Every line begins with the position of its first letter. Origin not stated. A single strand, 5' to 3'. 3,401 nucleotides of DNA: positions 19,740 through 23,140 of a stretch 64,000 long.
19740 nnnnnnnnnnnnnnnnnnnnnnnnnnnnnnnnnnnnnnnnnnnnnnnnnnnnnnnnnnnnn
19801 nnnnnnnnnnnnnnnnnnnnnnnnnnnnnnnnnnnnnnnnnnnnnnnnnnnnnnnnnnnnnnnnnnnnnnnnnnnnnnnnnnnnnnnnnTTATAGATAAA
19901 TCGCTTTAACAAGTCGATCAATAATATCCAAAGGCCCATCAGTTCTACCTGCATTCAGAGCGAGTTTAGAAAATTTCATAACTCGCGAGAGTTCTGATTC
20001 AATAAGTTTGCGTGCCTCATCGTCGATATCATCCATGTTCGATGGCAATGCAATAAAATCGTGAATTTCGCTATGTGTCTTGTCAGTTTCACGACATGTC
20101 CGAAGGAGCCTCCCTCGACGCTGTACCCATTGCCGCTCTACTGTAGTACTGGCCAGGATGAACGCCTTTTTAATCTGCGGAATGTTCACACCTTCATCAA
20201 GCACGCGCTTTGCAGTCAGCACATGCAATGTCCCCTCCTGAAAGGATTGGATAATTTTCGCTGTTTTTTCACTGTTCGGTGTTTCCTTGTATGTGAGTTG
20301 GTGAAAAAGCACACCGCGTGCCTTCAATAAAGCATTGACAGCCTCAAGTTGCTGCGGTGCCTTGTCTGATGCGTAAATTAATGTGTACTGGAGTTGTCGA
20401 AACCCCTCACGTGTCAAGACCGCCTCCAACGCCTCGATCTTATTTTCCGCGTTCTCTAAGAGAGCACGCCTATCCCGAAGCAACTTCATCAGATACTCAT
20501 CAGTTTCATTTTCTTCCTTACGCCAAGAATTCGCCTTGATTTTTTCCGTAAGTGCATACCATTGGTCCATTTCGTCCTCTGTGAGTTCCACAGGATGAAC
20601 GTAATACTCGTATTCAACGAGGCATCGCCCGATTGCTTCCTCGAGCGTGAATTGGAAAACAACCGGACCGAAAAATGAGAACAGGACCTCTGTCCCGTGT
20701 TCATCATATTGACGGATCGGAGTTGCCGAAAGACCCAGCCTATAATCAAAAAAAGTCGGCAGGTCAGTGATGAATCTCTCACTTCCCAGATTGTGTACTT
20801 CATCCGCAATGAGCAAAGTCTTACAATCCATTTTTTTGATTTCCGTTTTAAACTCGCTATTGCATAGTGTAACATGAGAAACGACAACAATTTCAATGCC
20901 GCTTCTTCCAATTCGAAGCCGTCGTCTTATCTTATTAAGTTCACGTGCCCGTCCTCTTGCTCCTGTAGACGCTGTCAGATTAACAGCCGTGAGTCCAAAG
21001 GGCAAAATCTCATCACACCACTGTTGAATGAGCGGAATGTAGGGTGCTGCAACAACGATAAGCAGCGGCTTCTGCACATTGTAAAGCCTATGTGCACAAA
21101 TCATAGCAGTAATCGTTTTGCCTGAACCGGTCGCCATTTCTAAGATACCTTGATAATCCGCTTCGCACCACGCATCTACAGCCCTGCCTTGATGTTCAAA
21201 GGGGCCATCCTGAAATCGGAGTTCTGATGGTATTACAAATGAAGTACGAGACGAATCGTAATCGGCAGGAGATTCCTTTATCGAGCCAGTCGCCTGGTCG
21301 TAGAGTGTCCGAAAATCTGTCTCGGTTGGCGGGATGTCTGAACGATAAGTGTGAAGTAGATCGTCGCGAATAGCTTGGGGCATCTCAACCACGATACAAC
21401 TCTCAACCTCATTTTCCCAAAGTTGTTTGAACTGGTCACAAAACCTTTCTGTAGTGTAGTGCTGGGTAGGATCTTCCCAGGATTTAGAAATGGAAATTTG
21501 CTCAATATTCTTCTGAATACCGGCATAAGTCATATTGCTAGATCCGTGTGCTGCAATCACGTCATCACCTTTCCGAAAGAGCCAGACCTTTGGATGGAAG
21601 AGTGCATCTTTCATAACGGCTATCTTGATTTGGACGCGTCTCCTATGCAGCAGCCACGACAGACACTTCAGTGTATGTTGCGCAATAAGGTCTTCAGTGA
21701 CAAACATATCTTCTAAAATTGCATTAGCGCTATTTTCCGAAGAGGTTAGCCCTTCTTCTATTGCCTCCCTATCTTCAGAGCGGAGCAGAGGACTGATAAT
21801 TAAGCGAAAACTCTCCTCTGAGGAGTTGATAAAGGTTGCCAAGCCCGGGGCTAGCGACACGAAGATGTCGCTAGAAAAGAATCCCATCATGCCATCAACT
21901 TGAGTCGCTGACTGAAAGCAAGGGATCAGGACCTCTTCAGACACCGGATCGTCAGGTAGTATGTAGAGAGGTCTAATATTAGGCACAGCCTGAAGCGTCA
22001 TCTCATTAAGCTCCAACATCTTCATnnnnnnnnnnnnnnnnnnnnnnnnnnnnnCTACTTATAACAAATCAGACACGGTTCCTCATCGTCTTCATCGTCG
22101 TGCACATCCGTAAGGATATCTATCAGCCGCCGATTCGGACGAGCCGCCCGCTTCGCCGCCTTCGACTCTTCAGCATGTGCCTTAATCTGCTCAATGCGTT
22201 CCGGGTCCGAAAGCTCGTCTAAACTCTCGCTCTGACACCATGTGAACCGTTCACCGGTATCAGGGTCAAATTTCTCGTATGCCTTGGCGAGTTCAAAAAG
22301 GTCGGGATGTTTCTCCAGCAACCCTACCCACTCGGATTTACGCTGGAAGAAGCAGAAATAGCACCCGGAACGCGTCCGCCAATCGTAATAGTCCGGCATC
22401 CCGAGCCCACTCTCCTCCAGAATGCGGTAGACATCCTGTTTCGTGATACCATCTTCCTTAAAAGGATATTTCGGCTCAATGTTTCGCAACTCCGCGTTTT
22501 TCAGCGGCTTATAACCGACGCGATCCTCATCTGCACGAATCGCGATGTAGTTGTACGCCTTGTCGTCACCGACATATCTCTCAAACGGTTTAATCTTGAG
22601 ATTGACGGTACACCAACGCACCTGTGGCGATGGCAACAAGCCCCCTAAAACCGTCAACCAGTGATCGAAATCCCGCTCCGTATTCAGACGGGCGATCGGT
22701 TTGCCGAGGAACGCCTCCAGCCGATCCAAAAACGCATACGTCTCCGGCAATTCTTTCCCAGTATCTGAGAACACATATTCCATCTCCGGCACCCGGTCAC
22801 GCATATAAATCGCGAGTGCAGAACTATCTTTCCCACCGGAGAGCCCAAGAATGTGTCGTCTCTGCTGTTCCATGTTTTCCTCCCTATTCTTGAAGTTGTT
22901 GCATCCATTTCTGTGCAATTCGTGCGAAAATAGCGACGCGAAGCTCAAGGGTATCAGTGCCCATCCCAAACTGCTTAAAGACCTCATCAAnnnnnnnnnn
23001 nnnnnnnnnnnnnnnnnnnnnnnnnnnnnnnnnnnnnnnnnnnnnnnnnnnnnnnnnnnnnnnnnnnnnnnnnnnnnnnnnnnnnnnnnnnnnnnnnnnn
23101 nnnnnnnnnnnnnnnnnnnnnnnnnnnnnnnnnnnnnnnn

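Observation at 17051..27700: Seven-gene operon combining Ssp-like and Dnd-like phosphorothioation components with a PLD-helicase: candidate undescribed modification-restriction system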

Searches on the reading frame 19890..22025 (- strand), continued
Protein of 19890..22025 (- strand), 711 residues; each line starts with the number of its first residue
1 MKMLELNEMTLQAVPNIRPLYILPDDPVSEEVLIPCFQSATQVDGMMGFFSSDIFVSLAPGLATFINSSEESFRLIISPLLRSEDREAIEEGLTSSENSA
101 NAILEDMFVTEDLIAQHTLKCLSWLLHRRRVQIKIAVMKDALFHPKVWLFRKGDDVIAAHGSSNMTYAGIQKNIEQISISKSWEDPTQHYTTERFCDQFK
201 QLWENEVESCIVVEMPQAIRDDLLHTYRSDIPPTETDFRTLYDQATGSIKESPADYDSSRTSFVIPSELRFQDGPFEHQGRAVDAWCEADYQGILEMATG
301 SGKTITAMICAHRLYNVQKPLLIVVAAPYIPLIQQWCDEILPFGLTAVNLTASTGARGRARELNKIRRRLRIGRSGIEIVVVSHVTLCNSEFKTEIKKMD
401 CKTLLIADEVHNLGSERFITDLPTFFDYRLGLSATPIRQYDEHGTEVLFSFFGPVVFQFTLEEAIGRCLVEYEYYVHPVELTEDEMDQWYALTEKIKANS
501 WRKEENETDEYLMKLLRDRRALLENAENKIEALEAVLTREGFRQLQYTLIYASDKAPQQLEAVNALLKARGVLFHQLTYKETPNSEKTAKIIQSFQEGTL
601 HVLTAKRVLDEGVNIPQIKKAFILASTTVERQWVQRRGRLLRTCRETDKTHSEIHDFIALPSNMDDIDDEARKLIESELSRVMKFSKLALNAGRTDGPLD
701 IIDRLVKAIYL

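Call 79: get_annotated_region(hit=H3, flank=8000)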
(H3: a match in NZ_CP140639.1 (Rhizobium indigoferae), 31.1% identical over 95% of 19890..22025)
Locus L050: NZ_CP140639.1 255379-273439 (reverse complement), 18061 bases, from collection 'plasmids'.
description: Rhizobium indigoferae strain CIP 108029 plasmid pRinCIP108029a, complete sequence
organism: Rhizobium indigoferae (NCBI taxid 158891)
taxonomy: Bacteria; Pseudomonadota; Alphaproteobacteria; Hyphomicrobiales; Rhizobiaceae; Rhizobium; Rhizobium indigoferae
host: -; source: Indigofera amblyantha,Pure culture; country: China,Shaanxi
typing (MOB-suite, as given by PLSDB): conjugative; replicon rep_cluster_471; relaxase MOBQ; mating-pair formation MPF_T
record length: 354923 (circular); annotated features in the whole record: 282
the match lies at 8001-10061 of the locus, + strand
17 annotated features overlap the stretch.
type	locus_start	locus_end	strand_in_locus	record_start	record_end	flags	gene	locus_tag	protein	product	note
CDS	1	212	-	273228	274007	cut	-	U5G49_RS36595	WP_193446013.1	phosphocholine cytidylyltransferase family protein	-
CDS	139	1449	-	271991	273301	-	-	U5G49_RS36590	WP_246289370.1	aminotransferase class I/II-fold pyridoxal phosphate-dependent enzyme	GO:0009058 - biosynthetic process [Evidence IEA]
CDS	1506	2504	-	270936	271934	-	aepX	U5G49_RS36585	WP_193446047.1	phosphoenolpyruvate mutase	GO:0019634 - organic phosphonate metabolic process [Evidence IEA]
CDS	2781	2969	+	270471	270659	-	-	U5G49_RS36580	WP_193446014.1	hypothetical protein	-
CDS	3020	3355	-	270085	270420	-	-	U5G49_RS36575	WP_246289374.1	hypothetical protein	-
CDS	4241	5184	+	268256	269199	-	-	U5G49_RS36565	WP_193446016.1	IS630 family transposase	-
CDS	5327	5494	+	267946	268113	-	-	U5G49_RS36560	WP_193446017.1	hypothetical protein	-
CDS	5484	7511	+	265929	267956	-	-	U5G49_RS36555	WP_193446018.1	AAA family ATPase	GO:0006302 - double-strand break repair [Evidence IEA]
CDS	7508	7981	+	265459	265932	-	-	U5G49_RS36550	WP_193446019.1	DNA phosphorothioation-associated protein 4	-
CDS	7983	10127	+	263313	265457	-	-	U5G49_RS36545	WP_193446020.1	DEAD/DEAH box helicase family protein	-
CDS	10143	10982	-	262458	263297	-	-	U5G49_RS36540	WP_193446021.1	phosphoadenosine phosphosulfate reductase family protein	-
CDS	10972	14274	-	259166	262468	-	-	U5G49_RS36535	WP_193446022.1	ATP-binding protein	-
CDS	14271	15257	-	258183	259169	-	-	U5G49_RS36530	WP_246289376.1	DUF4007 family protein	-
CDS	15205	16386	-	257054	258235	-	-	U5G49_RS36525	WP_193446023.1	cysteine desulfurase family protein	-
CDS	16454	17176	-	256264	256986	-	-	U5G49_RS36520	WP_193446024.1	hypothetical protein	-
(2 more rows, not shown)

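Call 80: get_annotated_region(hit=H6, flank=8000)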
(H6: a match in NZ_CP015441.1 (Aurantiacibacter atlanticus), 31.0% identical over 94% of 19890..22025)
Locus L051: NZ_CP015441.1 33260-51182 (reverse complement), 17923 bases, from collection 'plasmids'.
description: Aurantiacibacter atlanticus strain s21-N3 plasmid unnamed, complete sequence
organism: Aurantiacibacter atlanticus (NCBI taxid 1648404)
taxonomy: Bacteria; Pseudomonadota; Alphaproteobacteria; Sphingomonadales; Erythrobacteraceae; Aurantiacibacter; Aurantiacibacter atlanticus
host: -; source: sediment,deep sea sediment; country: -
typing (MOB-suite, as given by PLSDB): mobilizable; relaxase MOBF
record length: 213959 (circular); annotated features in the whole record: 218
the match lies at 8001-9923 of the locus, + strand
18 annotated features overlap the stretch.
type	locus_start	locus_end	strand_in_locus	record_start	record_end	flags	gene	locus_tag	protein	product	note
CDS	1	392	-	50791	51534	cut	-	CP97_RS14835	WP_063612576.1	hypothetical protein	-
CDS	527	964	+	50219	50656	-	-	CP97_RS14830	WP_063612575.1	DUF2231 domain-containing protein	-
CDS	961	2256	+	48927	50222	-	-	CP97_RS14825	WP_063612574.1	sorbosone dehydrogenase family protein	-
CDS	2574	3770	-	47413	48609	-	-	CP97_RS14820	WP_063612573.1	tyrosine-type recombinase/integrase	GO:0015074 - DNA integration [Evidence IEA]; GO:0006310 - DNA recombination [Evidence IEA]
CDS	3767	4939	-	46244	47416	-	-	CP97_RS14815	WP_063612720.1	site-specific integrase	GO:0015074 - DNA integration [Evidence IEA]; GO:0006310 - DNA recombination [Evidence IEA]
CDS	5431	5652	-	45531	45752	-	-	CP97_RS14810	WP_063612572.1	hypothetical protein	-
CDS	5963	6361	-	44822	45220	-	-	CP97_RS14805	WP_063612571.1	single-stranded DNA-binding protein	-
CDS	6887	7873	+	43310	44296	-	-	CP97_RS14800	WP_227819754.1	site-specific DNA-methyltransferase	GO:0009307 - DNA restriction-modification system [Evidence IEA]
CDS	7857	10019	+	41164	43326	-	-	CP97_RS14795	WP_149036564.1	DEAD/DEAH box helicase family protein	-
CDS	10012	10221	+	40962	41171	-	-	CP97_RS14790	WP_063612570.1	DNA modification system-associated small protein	-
CDS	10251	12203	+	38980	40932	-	-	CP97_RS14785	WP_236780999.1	AAA family ATPase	-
CDS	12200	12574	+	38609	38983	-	-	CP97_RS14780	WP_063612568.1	hypothetical protein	-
CDS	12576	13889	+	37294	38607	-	-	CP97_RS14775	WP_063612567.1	sigma factor-like helix-turn-helix DNA-binding protein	GO:0006352 - DNA-templated transcription initiation [Evidence IEA]; GO:0006355 - regulation of DNA-templated ...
CDS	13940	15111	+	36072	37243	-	-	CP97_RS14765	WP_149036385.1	IS3 family transposase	-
CDS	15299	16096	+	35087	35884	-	-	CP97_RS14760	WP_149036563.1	hypothetical protein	-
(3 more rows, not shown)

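Call 81: get_annotated_region(hit=H9, flank=8000)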
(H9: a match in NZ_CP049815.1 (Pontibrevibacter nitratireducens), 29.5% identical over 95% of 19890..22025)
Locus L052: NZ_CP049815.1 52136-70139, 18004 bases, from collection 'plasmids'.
description: Pontibrevibacter nitratireducens strain ALG8 plasmid unnamed4, complete sequence
organism: Pontibrevibacter nitratireducens (NCBI taxid 2758038)
taxonomy: Bacteria; Pseudomonadota; Alphaproteobacteria; Rhodobacterales; Paracoccaceae; Pontibrevibacter; Pontibrevibacter nitratireducens
host: -; source: -; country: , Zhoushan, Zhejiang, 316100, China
typing (MOB-suite, as given by PLSDB): conjugative; replicon rep_cluster_579; relaxase MOBP; mating-pair formation MPF_T
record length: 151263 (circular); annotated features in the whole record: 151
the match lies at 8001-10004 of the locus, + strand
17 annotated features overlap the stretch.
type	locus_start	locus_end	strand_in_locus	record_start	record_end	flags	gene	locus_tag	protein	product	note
CDS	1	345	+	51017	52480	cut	dndC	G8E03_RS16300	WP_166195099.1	DNA phosphorothioation system sulfurtransferase DndC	-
CDS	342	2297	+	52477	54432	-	dndD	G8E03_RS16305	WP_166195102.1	DNA sulfur modification protein DndD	-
CDS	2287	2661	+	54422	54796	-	dndE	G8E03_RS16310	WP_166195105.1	DNA sulfur modification protein DndE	-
CDS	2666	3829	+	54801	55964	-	-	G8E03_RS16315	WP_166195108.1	cysteine desulfurase family protein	-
CDS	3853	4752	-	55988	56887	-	-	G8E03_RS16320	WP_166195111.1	hypothetical protein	-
CDS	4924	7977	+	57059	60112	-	-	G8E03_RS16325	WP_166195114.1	sigma factor-like helix-turn-helix DNA-binding protein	GO:0006352 - DNA-templated transcription initiation [Evidence IEA]; GO:0006355 - regulation of DNA-templated ...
CDS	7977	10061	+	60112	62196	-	-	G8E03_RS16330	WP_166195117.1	DNA phosphorothioation system restriction enzyme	-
CDS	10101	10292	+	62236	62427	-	-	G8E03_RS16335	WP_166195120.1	hypothetical protein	-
CDS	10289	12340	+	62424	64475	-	-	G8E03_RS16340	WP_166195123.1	AAA family ATPase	GO:0006302 - double-strand break repair [Evidence IEA]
CDS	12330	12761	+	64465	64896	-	-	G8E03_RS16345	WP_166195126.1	DNA phosphorothioation-associated protein 4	-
CDS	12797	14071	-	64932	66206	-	-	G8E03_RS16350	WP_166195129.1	DNA phosphorothioation-associated DGQHR protein 1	-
CDS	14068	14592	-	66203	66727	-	-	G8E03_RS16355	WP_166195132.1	hypothetical protein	-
CDS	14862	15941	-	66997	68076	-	-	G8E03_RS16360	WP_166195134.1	type IV secretion system protein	-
CDS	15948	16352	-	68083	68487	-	-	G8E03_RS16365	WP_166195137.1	hypothetical protein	-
CDS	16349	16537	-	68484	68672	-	-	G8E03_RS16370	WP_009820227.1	hypothetical protein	-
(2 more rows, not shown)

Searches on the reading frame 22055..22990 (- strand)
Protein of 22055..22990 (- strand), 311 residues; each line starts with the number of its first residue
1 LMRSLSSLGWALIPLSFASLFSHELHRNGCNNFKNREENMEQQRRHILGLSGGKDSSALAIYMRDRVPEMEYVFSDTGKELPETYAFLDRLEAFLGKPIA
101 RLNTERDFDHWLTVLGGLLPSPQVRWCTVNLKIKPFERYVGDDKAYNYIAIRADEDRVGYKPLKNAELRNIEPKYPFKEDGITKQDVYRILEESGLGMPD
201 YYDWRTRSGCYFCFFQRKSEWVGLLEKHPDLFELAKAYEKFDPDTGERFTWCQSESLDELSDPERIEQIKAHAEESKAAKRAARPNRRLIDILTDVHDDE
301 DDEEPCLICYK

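Call 3: search_protein_families(library=pfam, proteins=[window:22055-22990:-], max_evalue=0.01)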
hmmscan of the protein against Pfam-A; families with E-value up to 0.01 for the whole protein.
window:22055-22990:- (311 aa): 1 family
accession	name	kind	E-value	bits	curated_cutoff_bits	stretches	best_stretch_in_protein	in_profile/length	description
PF01507.26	PAPS_reduct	-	2.8e-08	34.4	22.5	1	47-142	3-98/175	Phosphoadenosine phosphosulfate reductase domain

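Call 4: search_protein_families(library=padloc, proteins=[window:22055-22990:-], max_evalue=0.01)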
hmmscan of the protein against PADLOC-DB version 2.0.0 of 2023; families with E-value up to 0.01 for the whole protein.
window:22055-22990:- (311 aa): 7 families
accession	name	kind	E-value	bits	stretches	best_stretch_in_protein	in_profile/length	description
PDLC02782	SspD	-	2.7e-116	386.2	1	45-311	1-277/277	SspD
PDLC02510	BrxP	-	3.4e-09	33.5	1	47-216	136-316/779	BrxP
PDLC02662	DndC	-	9.5e-07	26.1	1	109-142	110-145/481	DndC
PDLC02661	DndC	-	1.6e-06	25.3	1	40-142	19-141/468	DndC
PDLC03333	MTase_II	-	0.0025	14.5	0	43-143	42-162/544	Type II methyltransferase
PDLC02659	DndC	-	0.0076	12.9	0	43-140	28-145/586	DndC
PDLC02660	DndC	-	0.0076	12.9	0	43-140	28-145/586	DndC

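Call 5: search_protein_families(library=ncbifam, proteins=[window:22055-22990:-], max_evalue=0.01)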
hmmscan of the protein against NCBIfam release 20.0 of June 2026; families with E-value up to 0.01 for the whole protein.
window:22055-22990:- (311 aa): 9 families
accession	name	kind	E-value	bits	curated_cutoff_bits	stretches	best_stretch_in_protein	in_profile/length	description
NF006327.0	PRK08557.1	equivalog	9.4e-14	51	366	1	25-236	162-377/415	hypothetical protein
NF010367.0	PRK13795.1-2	equivalog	3.3e-13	49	456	1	36-286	235-494/584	hypothetical protein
NF006351.0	PRK08576.1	equivalog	8.8e-12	44.3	290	1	44-234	235-421/436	hypothetical protein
NF010368.0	PRK13795.1-3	equivalog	6.6e-10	37.9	588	1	42-237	246-444/635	hypothetical protein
NF010366.0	PRK13795.1-1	equivalog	1.3e-07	30.2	745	1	48-235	271-465/667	hypothetical protein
NF005316.0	PRK06850.1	equivalog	2.7e-06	26.5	536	1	107-142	111-148/505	hypothetical protein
TIGR03183.1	DNA_S_dndC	equivalog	6e-05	22.1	290.4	1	104-143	92-133/447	DNA phosphorothioation system sulfurtransferase DndC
NF010369.0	PRK13795.1-4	equivalog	0.0003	19.1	1086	1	42-136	250-346/633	hypothetical protein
NF002537.0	PRK02090.1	equivalog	0.00048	19.8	154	1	42-145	39-144/244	phosphoadenylyl-sulfate reductase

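Call 70: find_related_loci(query=window:22055-22873:-, collection=metagenome_contigs, flank=8000)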
Query window:22055-22873:- (272 aa) in metagenome_contigs; peptide patterns used: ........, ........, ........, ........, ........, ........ (x = any residue, [..] = any of these).
505 stretches matched a pattern; 16 encode a relative of the query (tblastn E <= 1e-3); 16 distinct loci.
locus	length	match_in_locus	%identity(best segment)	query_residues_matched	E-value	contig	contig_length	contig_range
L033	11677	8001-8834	82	1-272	5e-154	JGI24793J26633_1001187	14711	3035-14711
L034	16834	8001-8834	82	1-272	5e-154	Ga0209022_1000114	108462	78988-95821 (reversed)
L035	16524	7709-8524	81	1-272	2e-146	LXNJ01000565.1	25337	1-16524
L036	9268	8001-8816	79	1-272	4e-143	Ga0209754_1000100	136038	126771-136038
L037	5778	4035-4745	70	6-248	2e-114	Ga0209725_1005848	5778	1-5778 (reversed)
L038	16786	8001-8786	59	6-271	7e-106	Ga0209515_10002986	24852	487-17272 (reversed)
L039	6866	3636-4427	58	6-270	1e-101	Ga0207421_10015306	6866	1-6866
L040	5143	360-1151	58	6-270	1e-101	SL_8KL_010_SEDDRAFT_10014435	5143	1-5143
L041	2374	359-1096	60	6-253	6e-102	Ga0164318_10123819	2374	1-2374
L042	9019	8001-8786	59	6-270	6e-97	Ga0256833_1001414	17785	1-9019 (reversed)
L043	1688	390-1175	59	6-271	6e-102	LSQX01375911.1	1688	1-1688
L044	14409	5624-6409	58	6-270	2e-95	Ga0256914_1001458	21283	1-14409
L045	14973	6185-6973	58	6-270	3e-95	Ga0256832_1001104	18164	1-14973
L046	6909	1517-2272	57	2-253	2e-91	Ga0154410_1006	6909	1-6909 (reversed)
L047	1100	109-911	60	1-272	2e-97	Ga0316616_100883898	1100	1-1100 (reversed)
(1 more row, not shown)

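Call 74: search_protein_families(library=pfam, proteins=[L035:1039-4584:+, L035:4598-6265:+, L035:268-975:+, L035:6540-6881:+, L035:6985-7362:+, L035:7346-7687:+, L034:6274-7020:-, L034:4860-5945:-, L034:11510-12763:+, L035:10414-11535:+], max_evalue=0.001)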
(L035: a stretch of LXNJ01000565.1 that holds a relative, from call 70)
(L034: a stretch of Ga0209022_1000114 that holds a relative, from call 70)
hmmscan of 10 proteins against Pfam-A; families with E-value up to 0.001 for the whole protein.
L035:1039-4584:+ (1181 aa): 1 family
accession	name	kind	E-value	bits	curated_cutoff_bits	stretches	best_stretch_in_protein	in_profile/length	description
PF13779.11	DUF4175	-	3.3e-14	52.3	27.3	1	310-865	183-723/825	Domain of unknown function (DUF4175)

L035:4598-6265:+ (555 aa): 2 families
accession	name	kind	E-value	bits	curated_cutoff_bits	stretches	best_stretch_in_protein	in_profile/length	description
PF00933.27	Glyco_hydro_3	-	2.6e-97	326.5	27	1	42-364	2-315/316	Glycosyl hydrolase family 3 N terminal domain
PF01915.27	Glyco_hydro_3_C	-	1.5e-09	38.5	31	1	485-555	98-170/200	Glycosyl hydrolase family 3 C-terminal domain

L035:268-975:+ (235 aa): 1 family
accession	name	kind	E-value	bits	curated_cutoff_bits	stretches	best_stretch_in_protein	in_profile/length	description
PF13709.12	DUF4159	-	2.1e-60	204.1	25.9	1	42-233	1-202/202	Domain of unknown function (DUF4159)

L035:6540-6881:+ (113 aa): 0 families

L035:6985-7362:+ (125 aa): 0 families

L035:7346-7687:+ (113 aa): 0 families

L034:6274-7020:- (248 aa): 1 family
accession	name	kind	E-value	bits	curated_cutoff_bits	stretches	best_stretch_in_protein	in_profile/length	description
PF03781.23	FGE-sulfatase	-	1.8e-53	182.2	23.3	1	20-245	6-254/255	Sulfatase-modifying factor enzyme 1-like domain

L034:4860-5945:- (361 aa): 3 families
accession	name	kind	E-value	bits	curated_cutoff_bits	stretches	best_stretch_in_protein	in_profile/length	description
PF14815.12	NUDIX_4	-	5.8e-26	91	35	1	241-355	2-111/113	NUDIX domain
PF00730.31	HhH-GPD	-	3.3e-22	79.3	26.2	1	41-166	1-98/108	HhH-GPD superfamily base excision DNA repair protein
PF00293.34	NUDIX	-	1.2e-13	51.7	21.1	1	237-348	2-124/134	NUDIX domain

L034:11510-12763:+ (417 aa): 0 families

L035:10414-11535:+ (373 aa): 1 family
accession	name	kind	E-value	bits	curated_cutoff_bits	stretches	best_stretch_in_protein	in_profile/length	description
PF13638.12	PIN_4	-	1.3e-06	29.2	21.9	1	124-279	1-128/132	PIN domain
